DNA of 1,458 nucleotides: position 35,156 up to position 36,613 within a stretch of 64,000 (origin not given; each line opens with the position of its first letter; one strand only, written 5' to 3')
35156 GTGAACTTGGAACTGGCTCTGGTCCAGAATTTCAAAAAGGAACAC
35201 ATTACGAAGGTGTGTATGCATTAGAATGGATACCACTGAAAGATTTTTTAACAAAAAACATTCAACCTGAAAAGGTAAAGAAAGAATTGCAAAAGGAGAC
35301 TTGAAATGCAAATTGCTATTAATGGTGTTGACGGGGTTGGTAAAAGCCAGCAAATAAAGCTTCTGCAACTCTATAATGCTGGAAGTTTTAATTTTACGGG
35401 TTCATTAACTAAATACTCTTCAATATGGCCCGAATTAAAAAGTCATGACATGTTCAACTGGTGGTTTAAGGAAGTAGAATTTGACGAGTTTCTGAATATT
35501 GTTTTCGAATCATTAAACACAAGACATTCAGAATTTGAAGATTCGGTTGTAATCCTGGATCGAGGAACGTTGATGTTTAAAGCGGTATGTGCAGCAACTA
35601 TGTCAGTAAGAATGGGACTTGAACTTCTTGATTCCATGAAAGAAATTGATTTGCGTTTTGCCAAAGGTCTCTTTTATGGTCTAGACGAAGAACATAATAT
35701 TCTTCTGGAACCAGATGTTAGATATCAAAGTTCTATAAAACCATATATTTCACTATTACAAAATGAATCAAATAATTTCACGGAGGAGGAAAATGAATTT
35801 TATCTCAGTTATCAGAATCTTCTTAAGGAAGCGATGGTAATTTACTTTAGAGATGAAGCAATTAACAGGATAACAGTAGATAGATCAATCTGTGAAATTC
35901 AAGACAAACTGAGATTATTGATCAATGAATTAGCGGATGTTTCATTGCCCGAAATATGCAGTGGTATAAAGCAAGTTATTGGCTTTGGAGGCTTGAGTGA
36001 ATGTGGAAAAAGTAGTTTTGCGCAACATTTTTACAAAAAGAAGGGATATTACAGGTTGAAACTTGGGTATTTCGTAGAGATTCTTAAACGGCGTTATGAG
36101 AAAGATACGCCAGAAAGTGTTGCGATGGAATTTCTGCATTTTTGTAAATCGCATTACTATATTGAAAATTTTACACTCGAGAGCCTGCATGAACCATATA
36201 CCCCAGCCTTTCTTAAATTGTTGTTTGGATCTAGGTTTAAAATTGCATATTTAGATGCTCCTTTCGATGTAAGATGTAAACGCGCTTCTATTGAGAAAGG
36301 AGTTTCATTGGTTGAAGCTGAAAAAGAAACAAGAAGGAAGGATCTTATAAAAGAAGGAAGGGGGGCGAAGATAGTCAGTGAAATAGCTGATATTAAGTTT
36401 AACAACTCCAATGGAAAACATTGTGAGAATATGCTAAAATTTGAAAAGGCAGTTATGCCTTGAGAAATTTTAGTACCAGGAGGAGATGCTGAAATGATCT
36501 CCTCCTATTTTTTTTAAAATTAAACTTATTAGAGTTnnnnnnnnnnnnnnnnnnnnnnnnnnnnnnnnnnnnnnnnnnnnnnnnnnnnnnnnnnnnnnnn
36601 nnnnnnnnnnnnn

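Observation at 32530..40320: rpsO and pnp are separated by ~7.5 kb: a tRNA-Trp-associated accessory insertion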

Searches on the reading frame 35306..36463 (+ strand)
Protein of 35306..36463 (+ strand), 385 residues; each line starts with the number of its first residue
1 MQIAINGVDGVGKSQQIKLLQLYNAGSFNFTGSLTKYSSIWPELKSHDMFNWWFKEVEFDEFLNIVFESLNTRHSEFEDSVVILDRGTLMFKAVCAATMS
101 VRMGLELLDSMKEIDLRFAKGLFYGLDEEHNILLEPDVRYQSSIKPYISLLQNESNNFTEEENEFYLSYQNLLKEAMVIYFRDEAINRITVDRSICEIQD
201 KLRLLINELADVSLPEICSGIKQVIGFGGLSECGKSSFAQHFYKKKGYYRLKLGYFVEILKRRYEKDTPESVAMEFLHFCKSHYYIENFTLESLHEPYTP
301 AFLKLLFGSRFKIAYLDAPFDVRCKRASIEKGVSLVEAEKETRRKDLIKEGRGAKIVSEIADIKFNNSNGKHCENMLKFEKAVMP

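Call 4: search_protein_families(library=pfam, proteins=[window:35306-36463:+], max_evalue=0.01)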
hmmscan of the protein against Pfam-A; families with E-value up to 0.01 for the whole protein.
window:35306-36463:+ (385 aa): 0 families

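Call 5: search_protein_families(library=ncbifam, proteins=[window:35306-36463:+], max_evalue=0.01)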
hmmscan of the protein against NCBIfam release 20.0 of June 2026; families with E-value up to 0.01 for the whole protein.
window:35306-36463:+ (385 aa): 0 families

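Call 20: search_solved_structures(query=window:35306-36463:+, max_evalue=1)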
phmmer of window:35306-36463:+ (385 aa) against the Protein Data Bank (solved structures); distinct sequences matched with E-value up to 1: 1.
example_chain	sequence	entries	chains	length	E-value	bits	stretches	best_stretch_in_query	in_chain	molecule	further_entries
2plr_A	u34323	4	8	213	0.25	13.5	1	3-213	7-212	Probable thymidylate kinase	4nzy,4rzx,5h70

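Call 24: find_homologous_proteins(query=window:35306-36463:+, max_evalue=0.001)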
Query window:35306-36463:+ (385 aa): 58 proteins with E <= 0.001 among 2318 candidates.
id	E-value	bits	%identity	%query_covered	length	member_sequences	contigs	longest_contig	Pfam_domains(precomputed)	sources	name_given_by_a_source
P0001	4.6e-255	863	100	100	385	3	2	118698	-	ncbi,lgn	-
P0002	5.2e-206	702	79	100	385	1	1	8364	-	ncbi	ncbi:MAG: hypothetical protein V1891_03595 [bacterium]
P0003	2.2e-203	693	79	100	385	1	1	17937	-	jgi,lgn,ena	-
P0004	3.9e-203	692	78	100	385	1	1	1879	-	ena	-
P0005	1.7e-202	690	79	100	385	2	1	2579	-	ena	-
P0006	1.8e-202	690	78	100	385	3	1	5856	-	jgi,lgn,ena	-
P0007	5.5e-202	689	78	100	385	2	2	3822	-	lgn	-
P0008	1.0e-186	638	71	100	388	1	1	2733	-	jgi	jgi:hypothetical protein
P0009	4.8e-180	616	70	99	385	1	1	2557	-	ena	-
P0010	1.0e-177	609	78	87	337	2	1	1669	-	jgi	jgi:hypothetical protein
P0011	4.8e-177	607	79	87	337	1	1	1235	-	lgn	-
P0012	3.8e-176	604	70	100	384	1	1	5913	-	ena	-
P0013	3.2e-167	574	67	100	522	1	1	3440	PF00293.35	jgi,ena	-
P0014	7.2e-167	573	65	100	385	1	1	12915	-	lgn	-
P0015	2.1e-166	572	65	100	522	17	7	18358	PF00293.35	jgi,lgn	jgi:8-oxo-dGTP diphosphatase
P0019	2.2e-136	473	63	88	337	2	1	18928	-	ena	-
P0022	1.9e-122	427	52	99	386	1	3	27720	-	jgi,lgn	-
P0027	4.0e-95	337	45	98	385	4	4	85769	-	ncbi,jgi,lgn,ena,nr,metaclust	ncbi:MAG: hypothetical protein UT32_C0013G0031 [Parcubacteria group bacterium GW2011_GWC2_39_14]|nr:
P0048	3.5e-74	268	40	96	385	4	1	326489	-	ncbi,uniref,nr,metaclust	ncbi:hypothetical protein A2917_02810 [Candidatus Nomurabacteria bacterium RIFCSPLOWO2_01_FULL_42_17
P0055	8.7e-60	221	35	95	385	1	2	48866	PF02223.24,PF13238.13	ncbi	-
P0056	5.5e-34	136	31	96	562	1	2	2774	PF00293.35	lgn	-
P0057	8.8e-32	129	29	95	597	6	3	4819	-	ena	-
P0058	5.6e-30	123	28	99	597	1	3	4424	PF01909.30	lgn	-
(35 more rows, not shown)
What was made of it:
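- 35306..36463 (+): unk385: tandem dTMP-kinase-like plus adenylate-kinase-like P-loop kinase; no Pfam family. 58 homologues found; every one that carries a taxon name is Patescibacteria (call 24).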

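Call 26: find_encoding_contigs(protein=P0003, flank=10000, max_places=2)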
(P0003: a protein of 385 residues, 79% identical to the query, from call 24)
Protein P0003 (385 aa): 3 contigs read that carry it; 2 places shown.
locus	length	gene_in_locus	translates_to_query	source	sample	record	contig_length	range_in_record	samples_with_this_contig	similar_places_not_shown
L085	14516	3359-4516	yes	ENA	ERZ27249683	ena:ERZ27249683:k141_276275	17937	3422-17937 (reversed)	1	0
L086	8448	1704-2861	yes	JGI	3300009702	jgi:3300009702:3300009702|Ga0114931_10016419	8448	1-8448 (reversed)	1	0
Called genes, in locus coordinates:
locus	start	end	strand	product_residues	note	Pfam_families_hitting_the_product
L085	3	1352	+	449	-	?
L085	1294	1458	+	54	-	-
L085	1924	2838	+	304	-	PF00962:A_deaminase, PF19326:AMP_deaminase (faint)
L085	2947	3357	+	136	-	PF00293:NUDIX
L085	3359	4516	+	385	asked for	-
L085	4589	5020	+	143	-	PF00293:NUDIX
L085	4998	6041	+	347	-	-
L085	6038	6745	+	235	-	PF01909:NTP_transf_2 (weak)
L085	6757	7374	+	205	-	PF00702:Hydrolase (weak), PF13419:HAD_2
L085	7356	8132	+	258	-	PF01761:DHQ_synthase, PF24621:DHQS_C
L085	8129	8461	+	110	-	PF24621:DHQS_C (faint)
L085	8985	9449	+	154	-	-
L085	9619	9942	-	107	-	-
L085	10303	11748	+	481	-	PF05402:PqqD, PF04055:Radical_SAM, PF13186:SPASM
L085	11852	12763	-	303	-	PF01841:Transglut_core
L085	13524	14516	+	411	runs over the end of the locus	PF05402:PqqD, PF04055:Radical_SAM, PF13353:Fer4_12 (weak)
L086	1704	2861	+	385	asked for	-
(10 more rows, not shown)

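Call 27: find_encoding_contigs(protein=P0019, flank=10000, max_places=2)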
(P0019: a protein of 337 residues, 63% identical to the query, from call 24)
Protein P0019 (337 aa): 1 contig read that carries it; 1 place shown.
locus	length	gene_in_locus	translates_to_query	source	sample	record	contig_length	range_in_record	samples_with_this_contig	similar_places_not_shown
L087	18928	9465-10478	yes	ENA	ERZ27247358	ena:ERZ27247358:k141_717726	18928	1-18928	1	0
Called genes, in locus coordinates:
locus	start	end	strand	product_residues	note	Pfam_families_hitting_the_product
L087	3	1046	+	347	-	?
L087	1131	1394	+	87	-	-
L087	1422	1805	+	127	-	-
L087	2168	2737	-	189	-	PF01195:Pept_tRNA_hydro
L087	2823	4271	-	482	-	PF03816:LytR_cpsA_psr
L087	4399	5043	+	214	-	PF10502:Peptidase_S26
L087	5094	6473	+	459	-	PF01409:tRNA-synt_2d (faint), PF13393:tRNA-synt_His, PF00587:tRNA-synt_2b, PF03129:HGTP_anticodon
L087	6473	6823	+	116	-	PF11969:DcpS_C, PF01230:HIT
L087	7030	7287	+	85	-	-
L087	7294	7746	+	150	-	PF09424:YqeY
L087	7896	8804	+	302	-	PF00962:A_deaminase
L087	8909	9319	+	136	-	PF00293:NUDIX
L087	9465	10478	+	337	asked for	-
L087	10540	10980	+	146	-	PF00293:NUDIX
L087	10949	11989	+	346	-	-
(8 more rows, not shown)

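Call 28: find_encoding_contigs(protein=P0015, flank=10000, max_places=2)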
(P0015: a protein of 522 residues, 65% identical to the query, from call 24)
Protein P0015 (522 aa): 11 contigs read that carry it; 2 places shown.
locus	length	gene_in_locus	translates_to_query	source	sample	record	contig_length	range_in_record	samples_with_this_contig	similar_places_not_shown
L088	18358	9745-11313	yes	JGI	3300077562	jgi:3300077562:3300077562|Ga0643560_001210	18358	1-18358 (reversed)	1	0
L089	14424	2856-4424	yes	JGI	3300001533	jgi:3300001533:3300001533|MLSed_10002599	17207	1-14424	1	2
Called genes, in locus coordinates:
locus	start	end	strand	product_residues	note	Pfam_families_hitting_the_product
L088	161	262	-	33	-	-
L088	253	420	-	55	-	-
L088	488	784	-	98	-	-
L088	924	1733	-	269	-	-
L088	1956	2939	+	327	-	PF00145:DNA_methylase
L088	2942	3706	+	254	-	PF11463:R-HINP1I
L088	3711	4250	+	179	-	PF22522:DUF6998 (weak)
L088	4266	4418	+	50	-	-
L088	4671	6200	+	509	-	-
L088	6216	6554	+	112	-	-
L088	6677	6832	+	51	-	-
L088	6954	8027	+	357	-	-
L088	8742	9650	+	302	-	PF00962:A_deaminase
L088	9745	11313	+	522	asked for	PF00293:NUDIX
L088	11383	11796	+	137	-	PF00293:NUDIX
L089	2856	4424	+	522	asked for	PF00293:NUDIX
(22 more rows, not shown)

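Call 29: find_encoding_contigs(protein=P0022, flank=10000, max_places=2)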
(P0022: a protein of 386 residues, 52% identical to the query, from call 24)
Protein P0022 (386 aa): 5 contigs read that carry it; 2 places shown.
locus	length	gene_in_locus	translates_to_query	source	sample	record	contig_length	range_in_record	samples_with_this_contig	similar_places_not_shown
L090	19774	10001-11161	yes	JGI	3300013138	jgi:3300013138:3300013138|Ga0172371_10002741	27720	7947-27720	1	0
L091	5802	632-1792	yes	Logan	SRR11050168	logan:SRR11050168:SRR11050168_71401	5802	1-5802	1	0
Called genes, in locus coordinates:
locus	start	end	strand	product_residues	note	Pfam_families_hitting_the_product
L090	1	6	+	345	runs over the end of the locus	PF02016:Peptidase_S66, PF17676:Peptidase_S66C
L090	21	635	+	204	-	PF13489:Methyltransf_23, PF03848:TehB, PF13847:Methyltransf_31, PF08241:Methyltransf_11, PF08242:Methyltransf_12, PF13649:Methyltransf_25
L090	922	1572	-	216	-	PF10026:DUF2268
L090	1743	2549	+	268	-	PF04909:Amidohydro_2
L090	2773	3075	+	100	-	PF08209:Sgf11 (faint), PF12647:RNHCP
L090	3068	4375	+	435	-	PF04055:Radical_SAM, PF13186:SPASM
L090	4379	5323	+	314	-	PF04055:Radical_SAM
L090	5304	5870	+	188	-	-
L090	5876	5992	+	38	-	-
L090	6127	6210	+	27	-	-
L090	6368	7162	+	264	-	-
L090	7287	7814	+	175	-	PF00856:SET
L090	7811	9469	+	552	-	PF00512:HisKA, PF02518:HATPase_c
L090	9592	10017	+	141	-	PF00293:NUDIX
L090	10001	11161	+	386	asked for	-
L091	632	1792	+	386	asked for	-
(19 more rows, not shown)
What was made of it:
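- Closest known: C7-cyclitol and aminocyclitol pathways. Same: Some copies add a NodU/TobZ-family carbamoyltransferase (calls 26-29).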

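Call 32: find_encoding_contigs(protein=P0027, flank=10000, max_places=1)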
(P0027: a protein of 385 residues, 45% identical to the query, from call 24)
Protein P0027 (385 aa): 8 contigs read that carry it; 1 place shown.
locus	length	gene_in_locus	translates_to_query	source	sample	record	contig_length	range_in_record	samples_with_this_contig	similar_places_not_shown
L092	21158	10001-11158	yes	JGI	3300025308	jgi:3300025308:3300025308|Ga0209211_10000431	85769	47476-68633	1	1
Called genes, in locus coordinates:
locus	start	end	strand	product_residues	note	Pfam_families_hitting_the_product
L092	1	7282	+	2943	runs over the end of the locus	-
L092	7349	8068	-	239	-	-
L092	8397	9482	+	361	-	PF01761:DHQ_synthase, PF24621:DHQS_C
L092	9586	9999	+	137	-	PF00293:NUDIX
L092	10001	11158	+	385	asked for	-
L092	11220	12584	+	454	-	PF00293:NUDIX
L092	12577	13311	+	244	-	-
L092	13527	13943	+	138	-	-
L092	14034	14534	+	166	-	PF01841:Transglut_core (weak)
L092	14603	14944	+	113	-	-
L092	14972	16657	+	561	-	PF00005:ABC_tran, PF13555:AAA_29 (faint), PF01926:MMR_HSR1 (faint), PF05729:NACHT (faint), PF13304:AAA_21 (faint), PF00005:ABC_tran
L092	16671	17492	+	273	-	PF24827:AstE_AspA_cat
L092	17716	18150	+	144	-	PF00583:Acetyltransf_1 (weak)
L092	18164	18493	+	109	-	-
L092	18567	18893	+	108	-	PF04266:ASCH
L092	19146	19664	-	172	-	-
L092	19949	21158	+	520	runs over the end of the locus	PF00702:Hydrolase, PF13419:HAD_2, PF13242:Hydrolase_like (weak)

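Call 33: find_encoding_contigs(protein=P0048, flank=10000, max_places=1)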
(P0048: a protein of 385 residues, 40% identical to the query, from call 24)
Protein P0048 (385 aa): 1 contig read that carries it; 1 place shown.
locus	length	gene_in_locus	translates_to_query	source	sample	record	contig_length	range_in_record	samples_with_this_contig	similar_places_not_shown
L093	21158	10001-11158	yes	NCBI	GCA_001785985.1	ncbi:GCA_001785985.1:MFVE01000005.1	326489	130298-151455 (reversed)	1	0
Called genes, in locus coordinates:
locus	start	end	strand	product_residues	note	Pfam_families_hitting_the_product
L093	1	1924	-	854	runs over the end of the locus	PF03477:ATP-cone, PF00317:Ribonuc_red_lgN, PF02867:Ribonuc_red_lgC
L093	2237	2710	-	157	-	-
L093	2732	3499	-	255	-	-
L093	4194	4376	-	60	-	-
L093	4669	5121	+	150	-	PF03652:RuvX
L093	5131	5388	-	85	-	PF05016:ParE_toxin (weak)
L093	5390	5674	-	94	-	-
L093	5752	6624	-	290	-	PF00512:HisKA, PF02518:HATPase_c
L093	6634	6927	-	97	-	-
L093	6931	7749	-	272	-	-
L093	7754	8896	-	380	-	PF00278:Orn_DAP_Arg_deC, PF02784:Orn_Arg_deC_N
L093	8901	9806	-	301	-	PF00892:EamA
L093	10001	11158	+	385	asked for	-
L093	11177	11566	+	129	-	PF00293:NUDIX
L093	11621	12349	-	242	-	-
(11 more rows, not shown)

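Call 34: find_encoding_contigs(protein=P0055, flank=10000, max_places=1)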
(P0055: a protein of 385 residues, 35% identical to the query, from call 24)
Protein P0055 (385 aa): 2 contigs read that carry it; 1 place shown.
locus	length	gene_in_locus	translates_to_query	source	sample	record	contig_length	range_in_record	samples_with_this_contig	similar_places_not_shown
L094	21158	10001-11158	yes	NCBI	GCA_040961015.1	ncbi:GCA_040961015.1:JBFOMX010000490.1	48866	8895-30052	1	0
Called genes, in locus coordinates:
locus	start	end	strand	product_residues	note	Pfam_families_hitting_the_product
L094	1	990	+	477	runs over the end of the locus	-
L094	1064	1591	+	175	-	PF02245:Pur_DNA_glyco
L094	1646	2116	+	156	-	PF09858:DUF2085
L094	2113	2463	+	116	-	-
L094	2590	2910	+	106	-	-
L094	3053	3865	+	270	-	PF00899:ThiF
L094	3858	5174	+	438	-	PF07690:MFS_1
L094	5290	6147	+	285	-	PF04055:Radical_SAM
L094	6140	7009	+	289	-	PF04055:Radical_SAM, PF13186:SPASM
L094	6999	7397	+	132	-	PF00903:Glyoxalase, PF13669:Glyoxalase_4 (weak)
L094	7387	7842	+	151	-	PF00293:NUDIX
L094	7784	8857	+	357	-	-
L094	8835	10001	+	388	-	PF00293:NUDIX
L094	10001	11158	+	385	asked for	PF02223:Thymidylate_kin (faint), PF13238:AAA_18 (faint)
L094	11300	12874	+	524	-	-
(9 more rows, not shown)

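Call 40: search_protein_families(library=padloc, proteins=[window:35306-36463:+], max_evalue=0.01)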
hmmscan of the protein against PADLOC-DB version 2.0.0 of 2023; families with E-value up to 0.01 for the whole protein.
window:35306-36463:+ (385 aa): 1 family
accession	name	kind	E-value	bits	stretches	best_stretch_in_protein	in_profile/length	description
PDLC02911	VakA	-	8e-07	27.8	1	223-291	3-72/163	-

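Call 58: predict_structure(alignment_id=A3)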
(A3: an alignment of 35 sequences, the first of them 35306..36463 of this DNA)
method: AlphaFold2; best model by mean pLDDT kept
length: 385 residues; sequences in the alignment: 35
mean_pLDDT: 92.9   pTM: 0.89
mean pLDDT of the five models: 92.9, 92.9, 92.5, 91.9, 91.8
residues with pLDDT >= 90: 324; 70-90: 54; 50-70: 7; < 50: 0
segments of 3 or more residues with pLDDT < 50: none
pLDDT, mean of each block of 10 residues (from residue 1): 92 94 88 90 90 95 96 86 94 98 97 97 92 97 93 74 94 97 95 97 95 89 95 92 95 96 94 96 95 93 96 95 92 95 92 91 90 89 83
secondary structure, 60 per line:
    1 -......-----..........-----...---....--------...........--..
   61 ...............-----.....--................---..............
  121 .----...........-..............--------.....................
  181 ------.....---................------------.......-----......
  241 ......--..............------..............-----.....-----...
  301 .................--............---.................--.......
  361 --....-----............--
elements in order: E2-7 H13-22 E28-30 H34-37 H46-56 H59-75 E81-85 H88-103 H107-121 E129-136 H138-151 H160-180 E187-191 H195-210 E223-229 H235-246 E249-252 H253-262 H269-282 E288-292 H298-310 E311-317 H320-331 H335-351 H354-360 E363-366 H372-383
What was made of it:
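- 35306..36463 (+): AlphaFold pLDDT 92.9 (call 58).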
